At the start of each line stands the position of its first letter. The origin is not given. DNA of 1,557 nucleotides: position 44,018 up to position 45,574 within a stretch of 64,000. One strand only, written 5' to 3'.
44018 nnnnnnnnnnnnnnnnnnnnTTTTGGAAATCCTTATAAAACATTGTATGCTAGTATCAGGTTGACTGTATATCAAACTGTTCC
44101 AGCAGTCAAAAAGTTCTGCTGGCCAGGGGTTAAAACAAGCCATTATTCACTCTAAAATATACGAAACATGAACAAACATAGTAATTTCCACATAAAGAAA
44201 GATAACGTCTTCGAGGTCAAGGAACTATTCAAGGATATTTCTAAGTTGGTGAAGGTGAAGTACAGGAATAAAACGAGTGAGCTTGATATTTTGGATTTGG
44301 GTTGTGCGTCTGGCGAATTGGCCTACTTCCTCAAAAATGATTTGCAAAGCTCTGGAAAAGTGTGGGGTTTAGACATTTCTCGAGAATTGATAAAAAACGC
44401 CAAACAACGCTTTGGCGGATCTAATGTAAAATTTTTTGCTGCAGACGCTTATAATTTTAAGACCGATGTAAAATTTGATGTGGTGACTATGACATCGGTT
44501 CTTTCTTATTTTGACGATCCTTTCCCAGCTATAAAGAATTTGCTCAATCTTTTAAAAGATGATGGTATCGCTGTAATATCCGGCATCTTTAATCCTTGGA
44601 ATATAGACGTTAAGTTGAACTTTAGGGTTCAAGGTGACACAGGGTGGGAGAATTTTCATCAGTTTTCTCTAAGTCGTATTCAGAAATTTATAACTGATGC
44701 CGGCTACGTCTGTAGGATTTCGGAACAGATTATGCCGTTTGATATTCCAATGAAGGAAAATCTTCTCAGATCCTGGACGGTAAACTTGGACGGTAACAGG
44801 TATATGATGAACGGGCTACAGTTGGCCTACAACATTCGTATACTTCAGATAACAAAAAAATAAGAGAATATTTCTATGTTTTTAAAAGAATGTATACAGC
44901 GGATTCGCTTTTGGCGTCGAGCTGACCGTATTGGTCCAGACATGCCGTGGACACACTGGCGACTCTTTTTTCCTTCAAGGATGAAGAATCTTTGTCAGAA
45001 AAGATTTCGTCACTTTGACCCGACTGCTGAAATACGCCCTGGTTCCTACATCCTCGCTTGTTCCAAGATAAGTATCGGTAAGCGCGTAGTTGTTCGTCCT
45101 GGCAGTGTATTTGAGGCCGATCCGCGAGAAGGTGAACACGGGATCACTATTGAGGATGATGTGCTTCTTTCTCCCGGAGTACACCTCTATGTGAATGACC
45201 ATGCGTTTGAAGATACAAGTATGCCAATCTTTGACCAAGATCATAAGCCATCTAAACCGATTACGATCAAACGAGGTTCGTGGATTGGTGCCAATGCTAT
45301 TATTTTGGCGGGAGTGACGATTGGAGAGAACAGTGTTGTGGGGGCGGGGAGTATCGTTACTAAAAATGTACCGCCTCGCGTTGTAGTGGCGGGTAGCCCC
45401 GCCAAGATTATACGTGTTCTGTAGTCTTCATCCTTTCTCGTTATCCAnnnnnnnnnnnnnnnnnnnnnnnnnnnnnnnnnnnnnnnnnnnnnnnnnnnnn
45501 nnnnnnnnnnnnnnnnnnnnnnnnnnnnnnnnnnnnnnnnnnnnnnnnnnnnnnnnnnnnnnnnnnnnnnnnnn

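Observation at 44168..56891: Legionaminic-acid-type nonulosonic acid pathway predicted to yield an N-acetimidoyl (and possibly N-formyl) derivative, with a dedicated exporter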

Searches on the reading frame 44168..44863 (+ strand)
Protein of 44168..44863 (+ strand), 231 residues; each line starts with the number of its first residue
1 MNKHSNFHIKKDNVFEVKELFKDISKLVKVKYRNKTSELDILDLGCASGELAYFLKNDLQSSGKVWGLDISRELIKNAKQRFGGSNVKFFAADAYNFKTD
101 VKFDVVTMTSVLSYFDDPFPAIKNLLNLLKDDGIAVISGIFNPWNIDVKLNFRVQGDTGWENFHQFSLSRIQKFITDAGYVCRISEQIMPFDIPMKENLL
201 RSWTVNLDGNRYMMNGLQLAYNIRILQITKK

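Call 3: search_protein_families(library=pfam, proteins=[window:44168-44863:+])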
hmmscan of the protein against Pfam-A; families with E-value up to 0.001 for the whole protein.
window:44168-44863:+ (231 aa): 12 families
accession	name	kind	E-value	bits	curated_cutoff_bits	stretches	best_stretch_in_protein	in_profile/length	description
PF13847.12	Methyltransf_31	-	7.1e-19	68.4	27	1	36-139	2-111/145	Methyltransferase domain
PF08242.18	Methyltransf_12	-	1.6e-16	61.2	30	1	42-134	1-97/98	Methyltransferase domain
PF13649.12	Methyltransf_25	-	4e-16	59.9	27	1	41-133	1-97/97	Methyltransferase domain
PF08241.18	Methyltransf_11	-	3.8e-15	56.7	21.2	1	42-137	1-95/95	Methyltransferase domain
PF13489.12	Methyltransf_23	-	3.4e-13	50.1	27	1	35-168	20-147/164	Methyltransferase domain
PF01209.24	Ubie_methyltran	-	1.8e-10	41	20.1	1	19-137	33-151/233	ubiE/COQ5 methyltransferase family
PF05401.17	NodS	-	1.6e-09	38.4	24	1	25-136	32-143/201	Nodulation protein S (NodS)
PF01739.24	CheR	-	2.2e-07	30.9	27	0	17-80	8-82/195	CheR methyltransferase, SAM binding domain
PF05219.18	DREV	-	1e-06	28.5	26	1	19-140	76-189/265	DREV methyltransferase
PF07021.18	MetW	-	1.5e-05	25.2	21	1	41-150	17-121/193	Methionine biosynthesis protein MetW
PF13679.12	Methyltransf_32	-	3.9e-05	24.1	27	1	16-81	5-72/143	Methyltransferase domain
PF05175.20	MTS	-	0.00033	20.8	23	1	34-107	28-103/170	Methyltransferase small domain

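Call 5: search_protein_families(library=ncbifam, proteins=[window:44168-44863:+], max_evalue=0.00001)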
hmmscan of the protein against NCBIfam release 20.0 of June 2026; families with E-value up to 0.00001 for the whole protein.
window:44168-44863:+ (231 aa): 17 families
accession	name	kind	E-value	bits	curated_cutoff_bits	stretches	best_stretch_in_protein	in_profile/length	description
NF001244.0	PRK00216.1-5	equivalog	6.6e-14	51.8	216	1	30-143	41-159/236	bifunctional demethylmenaquinone methyltransferase/2-methoxy-6-polyprenyl-1,4-benzoquinol methylase UbiE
NF045667.1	MTase_DVU1556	equivalog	8e-13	48.3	155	1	36-186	21-166/213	DVU_1556 family methyltransferase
TIGR01983.1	UbiG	equivalog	1.5e-12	47.3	102.95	1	25-140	38-154/228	bifunctional 2-polyprenyl-6-hydroxyphenol methylase/3-demethylubiquinol 3-O-methyltransferase UbiG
TIGR04345.1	ovoA_Cterm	equivalog_domain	1.6e-12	47.5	170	1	85-159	116-190/242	putative 4-mercaptohistidine N1-methyltransferase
TIGR02072.1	BioC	equivalog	1.1e-11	45.1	184.95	1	30-192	27-184/244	malonyl-ACP O-methyltransferase BioC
TIGR01934.1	MenG_MenH_UbiE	subfamily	1.5e-10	40.8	158.35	1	33-143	35-147/223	ubiquinone/menaquinone biosynthesis methyltransferase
NF002463.0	PRK01683.1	equivalog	6.2e-10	39.1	297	1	37-137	31-128/258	trans-aconitate 2-methyltransferase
NF043040.1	corrin_prot_MT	hypoth_equivalog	4e-09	36.2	180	1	35-143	39-153/216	corrinoid protein-associated methyltransferase CpaM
NF041536.1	ArsM_DUF2284_UU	exception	5.1e-08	31.7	575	1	40-149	79-192/459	arsenite methyltransferase/DUF2284 domain selenoprotein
NF001243.0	PRK00216.1-4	equivalog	3.6e-07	29.7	235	1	37-137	47-151/237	demethylmenaquinone methyltransferase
TIGR04325.1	MTase_LIC12133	subfamily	4.9e-07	29.2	80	1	25-127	53-152/234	methyltransferase, TIGR04325 family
NF041650.1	nod_mtase_NodS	equivalog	7.6e-07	29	300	1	37-136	38-138/190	nodulation methyltransferase NodS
NF008300.0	PRK11088.1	equivalog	9.9e-07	28.5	303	1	22-98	72-146/272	23S rRNA (guanine(745)-N(1))-methyltransferase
NF041537.1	ArsM_AhpD_UU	exception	1.2e-06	27.5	510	1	40-138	79-181/345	arsenite methyltransferase/AhpD domain selenoprotein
NF008823.0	PRK11873.1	subfamily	1.4e-06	28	263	1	41-142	81-186/272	arsenite methyltransferase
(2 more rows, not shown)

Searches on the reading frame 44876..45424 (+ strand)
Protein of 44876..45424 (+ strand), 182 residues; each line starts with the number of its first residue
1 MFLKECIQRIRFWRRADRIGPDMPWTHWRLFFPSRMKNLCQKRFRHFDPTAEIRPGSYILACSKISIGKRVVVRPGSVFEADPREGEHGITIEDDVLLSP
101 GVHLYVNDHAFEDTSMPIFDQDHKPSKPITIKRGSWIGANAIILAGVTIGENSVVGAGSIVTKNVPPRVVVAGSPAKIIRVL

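Call 3: search_protein_families(library=pfam, proteins=[window:44876-45424:+])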
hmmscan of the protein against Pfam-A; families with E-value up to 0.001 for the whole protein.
window:44876-45424:+ (182 aa): 2 families
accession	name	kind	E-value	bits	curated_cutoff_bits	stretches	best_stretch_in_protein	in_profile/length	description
PF00132.30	Hexapep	-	4.3e-15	55.1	27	1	129-163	2-36/36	Bacterial transferase hexapeptide (six repeats)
PF14602.12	Hexapep_2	-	2.4e-11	43.6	27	1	128-163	1-34/34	Hexapeptide repeat of succinyl-transferase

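Call 5: search_protein_families(library=ncbifam, proteins=[window:44876-45424:+], max_evalue=0.00001)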
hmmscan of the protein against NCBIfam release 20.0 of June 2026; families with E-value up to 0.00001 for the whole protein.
window:44876-45424:+ (182 aa): 40 families (the best 25 are shown)
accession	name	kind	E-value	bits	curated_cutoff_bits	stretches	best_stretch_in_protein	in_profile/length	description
NF007499.0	PRK10092.1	equivalog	4e-23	82.1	314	1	90-181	94-182/183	maltose O-acetyltransferase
NF007076.0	PRK09527.1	equivalog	1.2e-22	80.4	347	1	37-180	48-183/203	galactoside O-acetyltransferase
NF007240.0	PRK09677.1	equivalog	6.6e-20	71.4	243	1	90-181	86-183/192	putative lipopolysaccharide biosynthesis O-acetyl transferase WbbJ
NF007797.0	PRK10502.1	subfamily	2.3e-18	66.5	192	1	88-180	91-177/183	WcaF family extracellular polysaccharide biosynthesis acetyltransferase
TIGR03570.1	NeuD_NnaD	subfamily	8.4e-18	64.7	160.8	1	129-177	154-202/202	NeuD/PglB/VioB family sugar acetyltransferase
TIGR03532.1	DapD_Ac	equivalog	2.6e-17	63.2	231.75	1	51-180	87-212/231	2,3,4,5-tetrahydropyridine-2,6-dicarboxylate N-acetyltransferase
TIGR03308.1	phn_thr-fam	hypoth_equivalog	1.5e-15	57.6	201.65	1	121-180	101-160/204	phosphonate metabolim protein, transferase hexapeptide repeat family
NF041874.1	EPS_EpsC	equivalog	4.6e-13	49.2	150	1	127-180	113-165/168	serine O-acetyltransferase EpsC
NF050158.1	CarbAnhydGPos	equivalog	8.2e-13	48.4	250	1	130-182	89-143/172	gamma carbonic anhydrase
NF038307.1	EPS_acetyl_HpsU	equivalog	9.2e-13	48.2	305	1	89-177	91-173/178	hormogonium polysaccharide biosynthesis acetyltransferase HpsU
NF000490.1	chloram_CatB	equivalog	1.9e-11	43.7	350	1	124-180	106-162/210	type B chloramphenicol O-acetyltransferase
NF058585.1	HptprglPActTf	PfamEq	3.6e-11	42.9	300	1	130-180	108-158/172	heptaprenylglyceryl phosphate O-acetyltransferase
TIGR04008.1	WcaF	equivalog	3.9e-11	43.2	326.3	1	54-180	61-176/180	colanic acid biosynthesis acetyltransferase WcaF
NF000311.1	Vat_ABCDEFH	equivalog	6.4e-11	42.2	300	1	129-180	111-162/201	Vat family streptogramin A O-acetyltransferase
TIGR01172.1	cysE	equivalog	1.5e-10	41.4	210.65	1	127-177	112-162/162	serine O-acetyltransferase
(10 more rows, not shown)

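Call 33: search_solved_structures(query=window:44876-45424:+, max_evalue=0.00001, show_alignments=1)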
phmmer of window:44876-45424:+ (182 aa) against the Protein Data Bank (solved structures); distinct sequences matched with E-value up to 0.00001: 66 (the best 60 are shown).
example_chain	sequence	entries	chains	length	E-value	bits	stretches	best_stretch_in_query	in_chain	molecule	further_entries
1kqa_A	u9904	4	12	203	1.1e-20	77.5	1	36-181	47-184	GALACTOSIDE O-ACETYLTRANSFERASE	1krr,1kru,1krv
1ocx_A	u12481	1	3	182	2e-18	70.1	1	90-181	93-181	MALTOSE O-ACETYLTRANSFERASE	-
6ag8_C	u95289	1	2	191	2.1e-18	70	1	90-181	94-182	Maltose O-acetyltransferase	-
3hjj_A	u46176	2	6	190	7.2e-17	65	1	90-181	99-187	Maltose O-acetyltransferase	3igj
2ic7_A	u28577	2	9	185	1.7e-16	63.8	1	90-180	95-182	Maltose transacetylase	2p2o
3ftt_A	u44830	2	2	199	6.1e-16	62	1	65-181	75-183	Putative acetyltransferase SACOL2570 | Galactoside O-acetyltransferase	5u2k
3v4e_A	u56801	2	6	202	6.3e-16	62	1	65-181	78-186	Galactoside O-acetyltransferase | Putative acetyltransferase SACOL2570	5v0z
4dcl_A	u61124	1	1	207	9.5e-16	61.4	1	66-181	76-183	Putative acetyltransferase SACOL2570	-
4egg_A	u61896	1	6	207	1e-15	61.3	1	66-181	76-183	Putative acetyltransferase SACOL2570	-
3srt_A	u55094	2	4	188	1e-15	61.3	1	90-180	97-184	Maltose O-acetyltransferase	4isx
3ect_A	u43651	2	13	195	2.3e-15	60.1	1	89-181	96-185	Hexapeptide-repeat containing-acetyltransferase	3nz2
4mzu_A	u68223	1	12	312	7.3e-15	58.5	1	88-179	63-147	WxcM-like protein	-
3r8y_A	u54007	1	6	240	8e-14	55.1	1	125-180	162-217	2,3,4,5-tetrahydropyridine-2,6-dicarboxylate N-acetyltransferase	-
7s43_A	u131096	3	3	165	9.5e-14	54.9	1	88-170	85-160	N-acetyltransferase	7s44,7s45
7s3u_A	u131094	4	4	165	1.2e-13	54.5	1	88-170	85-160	N-acetyltransferase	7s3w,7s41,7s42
3mqg_A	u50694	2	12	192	1.1e-08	38.4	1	89-179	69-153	Lipopolysaccharides biosynthesis acetyltransferase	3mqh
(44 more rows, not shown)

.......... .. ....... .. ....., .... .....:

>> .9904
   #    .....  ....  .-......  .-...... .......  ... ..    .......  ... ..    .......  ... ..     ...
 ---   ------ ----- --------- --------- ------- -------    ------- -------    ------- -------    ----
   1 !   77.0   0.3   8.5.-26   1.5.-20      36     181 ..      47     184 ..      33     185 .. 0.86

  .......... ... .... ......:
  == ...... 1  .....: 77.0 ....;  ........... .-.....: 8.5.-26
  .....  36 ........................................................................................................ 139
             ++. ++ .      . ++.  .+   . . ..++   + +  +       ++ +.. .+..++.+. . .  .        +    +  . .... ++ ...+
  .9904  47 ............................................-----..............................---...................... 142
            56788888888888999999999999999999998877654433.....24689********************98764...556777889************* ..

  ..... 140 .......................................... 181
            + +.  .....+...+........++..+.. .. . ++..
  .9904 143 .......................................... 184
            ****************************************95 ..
